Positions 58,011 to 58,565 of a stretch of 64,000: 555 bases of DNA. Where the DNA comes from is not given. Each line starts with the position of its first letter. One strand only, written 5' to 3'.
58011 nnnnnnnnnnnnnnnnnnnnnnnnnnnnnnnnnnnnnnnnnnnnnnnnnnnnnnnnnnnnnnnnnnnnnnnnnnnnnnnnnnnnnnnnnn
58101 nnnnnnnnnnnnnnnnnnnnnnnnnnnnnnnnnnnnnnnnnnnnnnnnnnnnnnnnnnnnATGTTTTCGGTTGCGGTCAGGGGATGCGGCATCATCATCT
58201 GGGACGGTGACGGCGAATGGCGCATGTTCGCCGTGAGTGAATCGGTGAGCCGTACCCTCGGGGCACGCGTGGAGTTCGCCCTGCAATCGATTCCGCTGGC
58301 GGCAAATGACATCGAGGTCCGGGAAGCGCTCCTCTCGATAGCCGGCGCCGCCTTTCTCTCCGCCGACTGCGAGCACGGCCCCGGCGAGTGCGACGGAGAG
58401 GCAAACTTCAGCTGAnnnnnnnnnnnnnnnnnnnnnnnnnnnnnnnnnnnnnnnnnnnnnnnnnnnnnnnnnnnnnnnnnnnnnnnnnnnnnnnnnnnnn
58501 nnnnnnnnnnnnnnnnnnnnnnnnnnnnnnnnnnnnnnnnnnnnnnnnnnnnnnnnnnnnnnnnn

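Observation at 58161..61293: Small cysteine-containing ORF, an 11-C homopolymer and a three-gene ABC-2 exporter form a compact unit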

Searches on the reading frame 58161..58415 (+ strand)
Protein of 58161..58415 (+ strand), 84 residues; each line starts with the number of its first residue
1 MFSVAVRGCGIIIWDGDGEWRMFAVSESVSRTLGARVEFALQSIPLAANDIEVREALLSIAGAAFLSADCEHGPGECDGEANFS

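Call 5: search_protein_families(library=pfam, proteins=[window:58161-58415:+], max_evalue=0.1)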
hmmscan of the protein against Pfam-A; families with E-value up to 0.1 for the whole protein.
window:58161-58415:+ (84 aa): 0 families

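Call 12: find_related_loci(query=A1, collection=genome_contigs, flank=6000)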
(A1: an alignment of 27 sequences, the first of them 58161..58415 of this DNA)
Query A1 (84 aa) in genome_contigs; peptide patterns used: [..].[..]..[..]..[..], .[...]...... (x = any residue, [..] = any of these).
103 stretches matched a pattern; 45 encode a relative of the query (tblastn E <= 1e-3); 45 distinct loci.
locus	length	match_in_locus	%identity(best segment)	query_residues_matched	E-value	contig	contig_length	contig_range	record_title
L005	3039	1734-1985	93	1-84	5e-49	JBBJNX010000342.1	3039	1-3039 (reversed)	MAG: Candidatus Limnocylindria bacterium isolate RDP_SRG_28 NODE_28910_length_3039_cov_3.859584, whole genome shotgun se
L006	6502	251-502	67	1-84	6e-36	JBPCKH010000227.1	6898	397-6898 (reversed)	MAG: Candidatus Limnocylindria bacterium isolate TH_ant_mag_47 S1Ck127_2757498_flag_1_multi_6.0000_len_6898, whole genom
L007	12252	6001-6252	65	1-84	2e-35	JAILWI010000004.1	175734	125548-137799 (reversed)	MAG: Chloroflexota bacterium isolate ECS24B4 ECS24B4_4, whole genome shotgun sequence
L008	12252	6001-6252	62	1-84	7e-35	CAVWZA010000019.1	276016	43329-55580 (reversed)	MAG: uncultured Chloroflexia bacterium isolate MFD05176.bin.2.85 genome assembly, contig: contig_8914, whole genome shot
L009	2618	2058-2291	69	1-78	2e-34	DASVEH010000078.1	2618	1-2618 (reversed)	MAG TPA_asm: Candidatus Limnocylindria bacterium isolate SMAG_U2055 k141_821985, whole genome shotgun sequence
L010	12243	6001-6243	65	1-81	2e-34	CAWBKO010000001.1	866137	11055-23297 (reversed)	MAG: uncultured Chloroflexia bacterium isolate MFD09212.bin.2.38 genome assembly, contig: contig_11647, whole genome sho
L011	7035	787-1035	64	1-83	5e-34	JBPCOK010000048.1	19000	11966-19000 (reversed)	MAG: Candidatus Limnocylindria bacterium isolate TH_ant_mag_154 S1Ck127_6083975_flag_0_multi_57.0000_len_19000, whole ge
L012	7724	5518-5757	68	1-80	5e-33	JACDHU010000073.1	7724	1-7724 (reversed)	MAG: Chloroflexi bacterium isolate MGR_bin446 SD2911_NODE_2431_length_7724_cov_1.679874, whole genome shotgun sequence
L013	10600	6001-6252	63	1-84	3e-33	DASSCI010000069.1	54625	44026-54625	MAG TPA_asm: Candidatus Limnocylindria bacterium isolate SMAG_U917 k141_1254116, whole genome shotgun sequence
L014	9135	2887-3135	65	1-83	1e-32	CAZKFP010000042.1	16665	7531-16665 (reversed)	MAG TPA_asm: uncultured Steroidobacteraceae bacterium isolate binchicken_co31_383 genome assembly, contig: k141_2017767,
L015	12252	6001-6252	64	1-84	2e-32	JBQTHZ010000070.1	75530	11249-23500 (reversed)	MAG: Chloroflexota bacterium isolate SAR144 c_000000193847, whole genome shotgun sequence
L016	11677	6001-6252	62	1-84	2e-32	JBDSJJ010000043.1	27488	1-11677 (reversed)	MAG: Candidatus Limnocylindria bacterium isolate cluster1_bin.32 k127_516868, whole genome shotgun sequence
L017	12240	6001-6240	63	1-80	8e-32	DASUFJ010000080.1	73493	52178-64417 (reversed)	MAG TPA_asm: Candidatus Limnocylindria bacterium isolate SMAG_U1376 k141_1975663, whole genome shotgun sequence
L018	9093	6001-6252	61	1-84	1e-31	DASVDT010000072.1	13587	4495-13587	MAG TPA_asm: Candidatus Limnocylindria bacterium isolate SMAG_U2040 k141_1387800, whole genome shotgun sequence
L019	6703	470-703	65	1-78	6e-32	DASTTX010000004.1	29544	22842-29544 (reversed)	MAG TPA_asm: Candidatus Limnocylindria bacterium isolate SMAG_U2317 k141_29904, whole genome shotgun sequence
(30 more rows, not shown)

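Call 18: search_protein_families(library=ncbifam, proteins=[window:58161-58415:+], max_evalue=0.01)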
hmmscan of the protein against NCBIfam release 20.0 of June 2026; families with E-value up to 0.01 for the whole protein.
window:58161-58415:+ (84 aa): 0 families

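Call 23: search_solved_structures(query=A2, max_evalue=10, show_alignments=2)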
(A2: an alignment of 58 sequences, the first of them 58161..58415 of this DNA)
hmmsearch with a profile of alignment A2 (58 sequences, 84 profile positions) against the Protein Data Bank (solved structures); distinct sequences matched with E-value up to 10: 0.

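Call 25: search_protein_families(library=pfam, alignment_id=A1, max_evalue=1)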
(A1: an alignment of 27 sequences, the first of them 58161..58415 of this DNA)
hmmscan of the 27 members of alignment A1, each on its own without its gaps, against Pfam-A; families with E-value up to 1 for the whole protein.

A. member 1, window:58161-58415:+ (84 aa): 0 families

B. families by the number of members that match (of 27 scanned): 7 families
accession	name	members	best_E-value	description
PF04655.20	APH_6_hur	3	0.044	Aminoglycoside/hydroxyurea antibiotic resistance kinase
PF03227.22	GILT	2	0.24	Gamma interferon inducible lysosomal thiol reductase (GILT)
PF11492.14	Dicistro_VP4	1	0.011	Cricket paralysis virus, VP4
PF03259.23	Robl_LC7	1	0.14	Roadblock/LC7 domain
PF04865.19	Baseplate_J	1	0.2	Baseplate J-like protein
PF12566.14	DUF3748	1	0.2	Protein of unknown function (DUF3748)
PF01304.22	Gas_vesicle_C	1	0.21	Gas vesicles protein GVPc repeated domain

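Call 31: predict_structure(alignment_id=A2)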
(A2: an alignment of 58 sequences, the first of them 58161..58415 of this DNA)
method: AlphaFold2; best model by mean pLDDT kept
length: 84 residues; sequences in the alignment: 58
mean_pLDDT: 85.2   pTM: 0.71
mean pLDDT of the five models: 85.2, 83.4, 79.1, 78.9, 52.4
residues with pLDDT >= 90: 58; 70-90: 10; 50-70: 11; < 50: 5
segments of 3 or more residues with pLDDT < 50: 80-84
pLDDT, mean of each block of 10 residues (from residue 1): 94 91 96 96 91 95 83 55 38
secondary structure, 60 per line:
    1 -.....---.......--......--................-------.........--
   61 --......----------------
elements in order: E2-6 E10-16 E19-24 H27-42 H50-58 E63-68

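Call 33: search_protein_representatives(alignment_id=A2)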
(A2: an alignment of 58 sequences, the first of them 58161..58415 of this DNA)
Query: 58 sequences, 84 profile positions. Proteins with E-value up to 0.001 (for the whole library): 25; up to 1e-10: 22; up to 1e-30: 2. The best 25 are listed.
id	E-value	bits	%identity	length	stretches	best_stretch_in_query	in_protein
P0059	8.9e-37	141.1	-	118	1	1-81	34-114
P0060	1.2e-32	127.9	-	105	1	1-81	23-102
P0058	1.3e-29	118.2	-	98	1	1-82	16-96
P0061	1.5e-29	118.0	-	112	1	1-66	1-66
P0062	7.1e-28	112.6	-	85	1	1-80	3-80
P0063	7.8e-24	99.6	-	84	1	1-79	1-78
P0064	2.1e-23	98.3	-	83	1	1-75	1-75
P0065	2.1e-21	91.9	-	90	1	1-76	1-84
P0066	2.4e-21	91.7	-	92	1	1-50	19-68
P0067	3.0e-21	91.3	-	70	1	1-49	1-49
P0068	1.6e-20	89.0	-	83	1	1-80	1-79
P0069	1.8e-20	88.8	-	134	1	1-52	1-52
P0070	1.9e-20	88.8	-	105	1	26-82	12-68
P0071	3.0e-18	81.7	-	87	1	1-45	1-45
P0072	6.0e-18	80.8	-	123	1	1-47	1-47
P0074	6.8e-15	71.0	-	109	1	1-69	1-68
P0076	2.6e-14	69.1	-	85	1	1-69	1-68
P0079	7.7e-11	58.0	-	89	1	1-80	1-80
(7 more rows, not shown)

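Call 57: find_encoding_contigs(protein=P0079, flank=5000, max_places=2)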
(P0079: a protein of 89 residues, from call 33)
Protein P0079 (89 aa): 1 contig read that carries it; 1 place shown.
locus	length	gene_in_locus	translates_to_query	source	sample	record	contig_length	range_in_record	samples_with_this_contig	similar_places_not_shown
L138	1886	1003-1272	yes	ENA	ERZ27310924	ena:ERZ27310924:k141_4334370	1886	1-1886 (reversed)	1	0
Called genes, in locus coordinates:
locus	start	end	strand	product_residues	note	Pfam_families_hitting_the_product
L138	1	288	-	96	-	?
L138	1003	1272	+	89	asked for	-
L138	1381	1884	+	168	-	?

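Call 58: find_encoding_contigs(protein=P0074, flank=5000, max_places=2)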
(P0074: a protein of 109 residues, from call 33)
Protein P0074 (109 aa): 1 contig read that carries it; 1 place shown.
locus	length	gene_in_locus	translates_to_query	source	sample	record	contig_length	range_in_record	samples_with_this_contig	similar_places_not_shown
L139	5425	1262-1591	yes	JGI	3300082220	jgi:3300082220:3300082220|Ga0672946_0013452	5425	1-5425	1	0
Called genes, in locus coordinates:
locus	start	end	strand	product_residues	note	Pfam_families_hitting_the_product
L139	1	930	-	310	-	?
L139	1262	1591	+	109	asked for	-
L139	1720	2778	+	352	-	PF00005:ABC_tran, PF13304:AAA_21 (faint)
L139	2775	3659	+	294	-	PF01061:ABC2_membrane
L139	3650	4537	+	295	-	PF01061:ABC2_membrane, PF12698:ABC2_membrane_3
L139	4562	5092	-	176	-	-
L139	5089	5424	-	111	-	?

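Call 59: find_encoding_contigs(protein=P0076, flank=5000, max_places=2)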
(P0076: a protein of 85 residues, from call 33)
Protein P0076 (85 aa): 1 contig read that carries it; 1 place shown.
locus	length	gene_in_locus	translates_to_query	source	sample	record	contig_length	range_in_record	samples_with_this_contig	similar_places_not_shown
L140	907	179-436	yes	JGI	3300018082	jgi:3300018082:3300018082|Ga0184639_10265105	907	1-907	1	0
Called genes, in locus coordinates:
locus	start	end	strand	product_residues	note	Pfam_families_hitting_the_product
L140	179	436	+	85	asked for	-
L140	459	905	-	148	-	?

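Call 62: search_protein_families(library=padloc, proteins=[window:58161-58415:+, P0079, P0074], max_evalue=1)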
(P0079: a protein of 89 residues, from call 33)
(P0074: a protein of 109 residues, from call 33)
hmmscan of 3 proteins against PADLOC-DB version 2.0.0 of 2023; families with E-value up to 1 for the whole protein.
window:58161-58415:+ (84 aa): 0 families

P0079 (89 aa): 0 families

P0074 (109 aa): 0 families

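Call 63: search_protein_families(library=phrogs, proteins=[window:58161-58415:+, P0079, P0074], max_evalue=1)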
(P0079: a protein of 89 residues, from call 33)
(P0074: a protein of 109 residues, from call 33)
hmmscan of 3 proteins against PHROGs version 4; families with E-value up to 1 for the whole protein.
window:58161-58415:+ (84 aa): 0 families

P0079 (89 aa): 0 families

P0074 (109 aa): 0 families
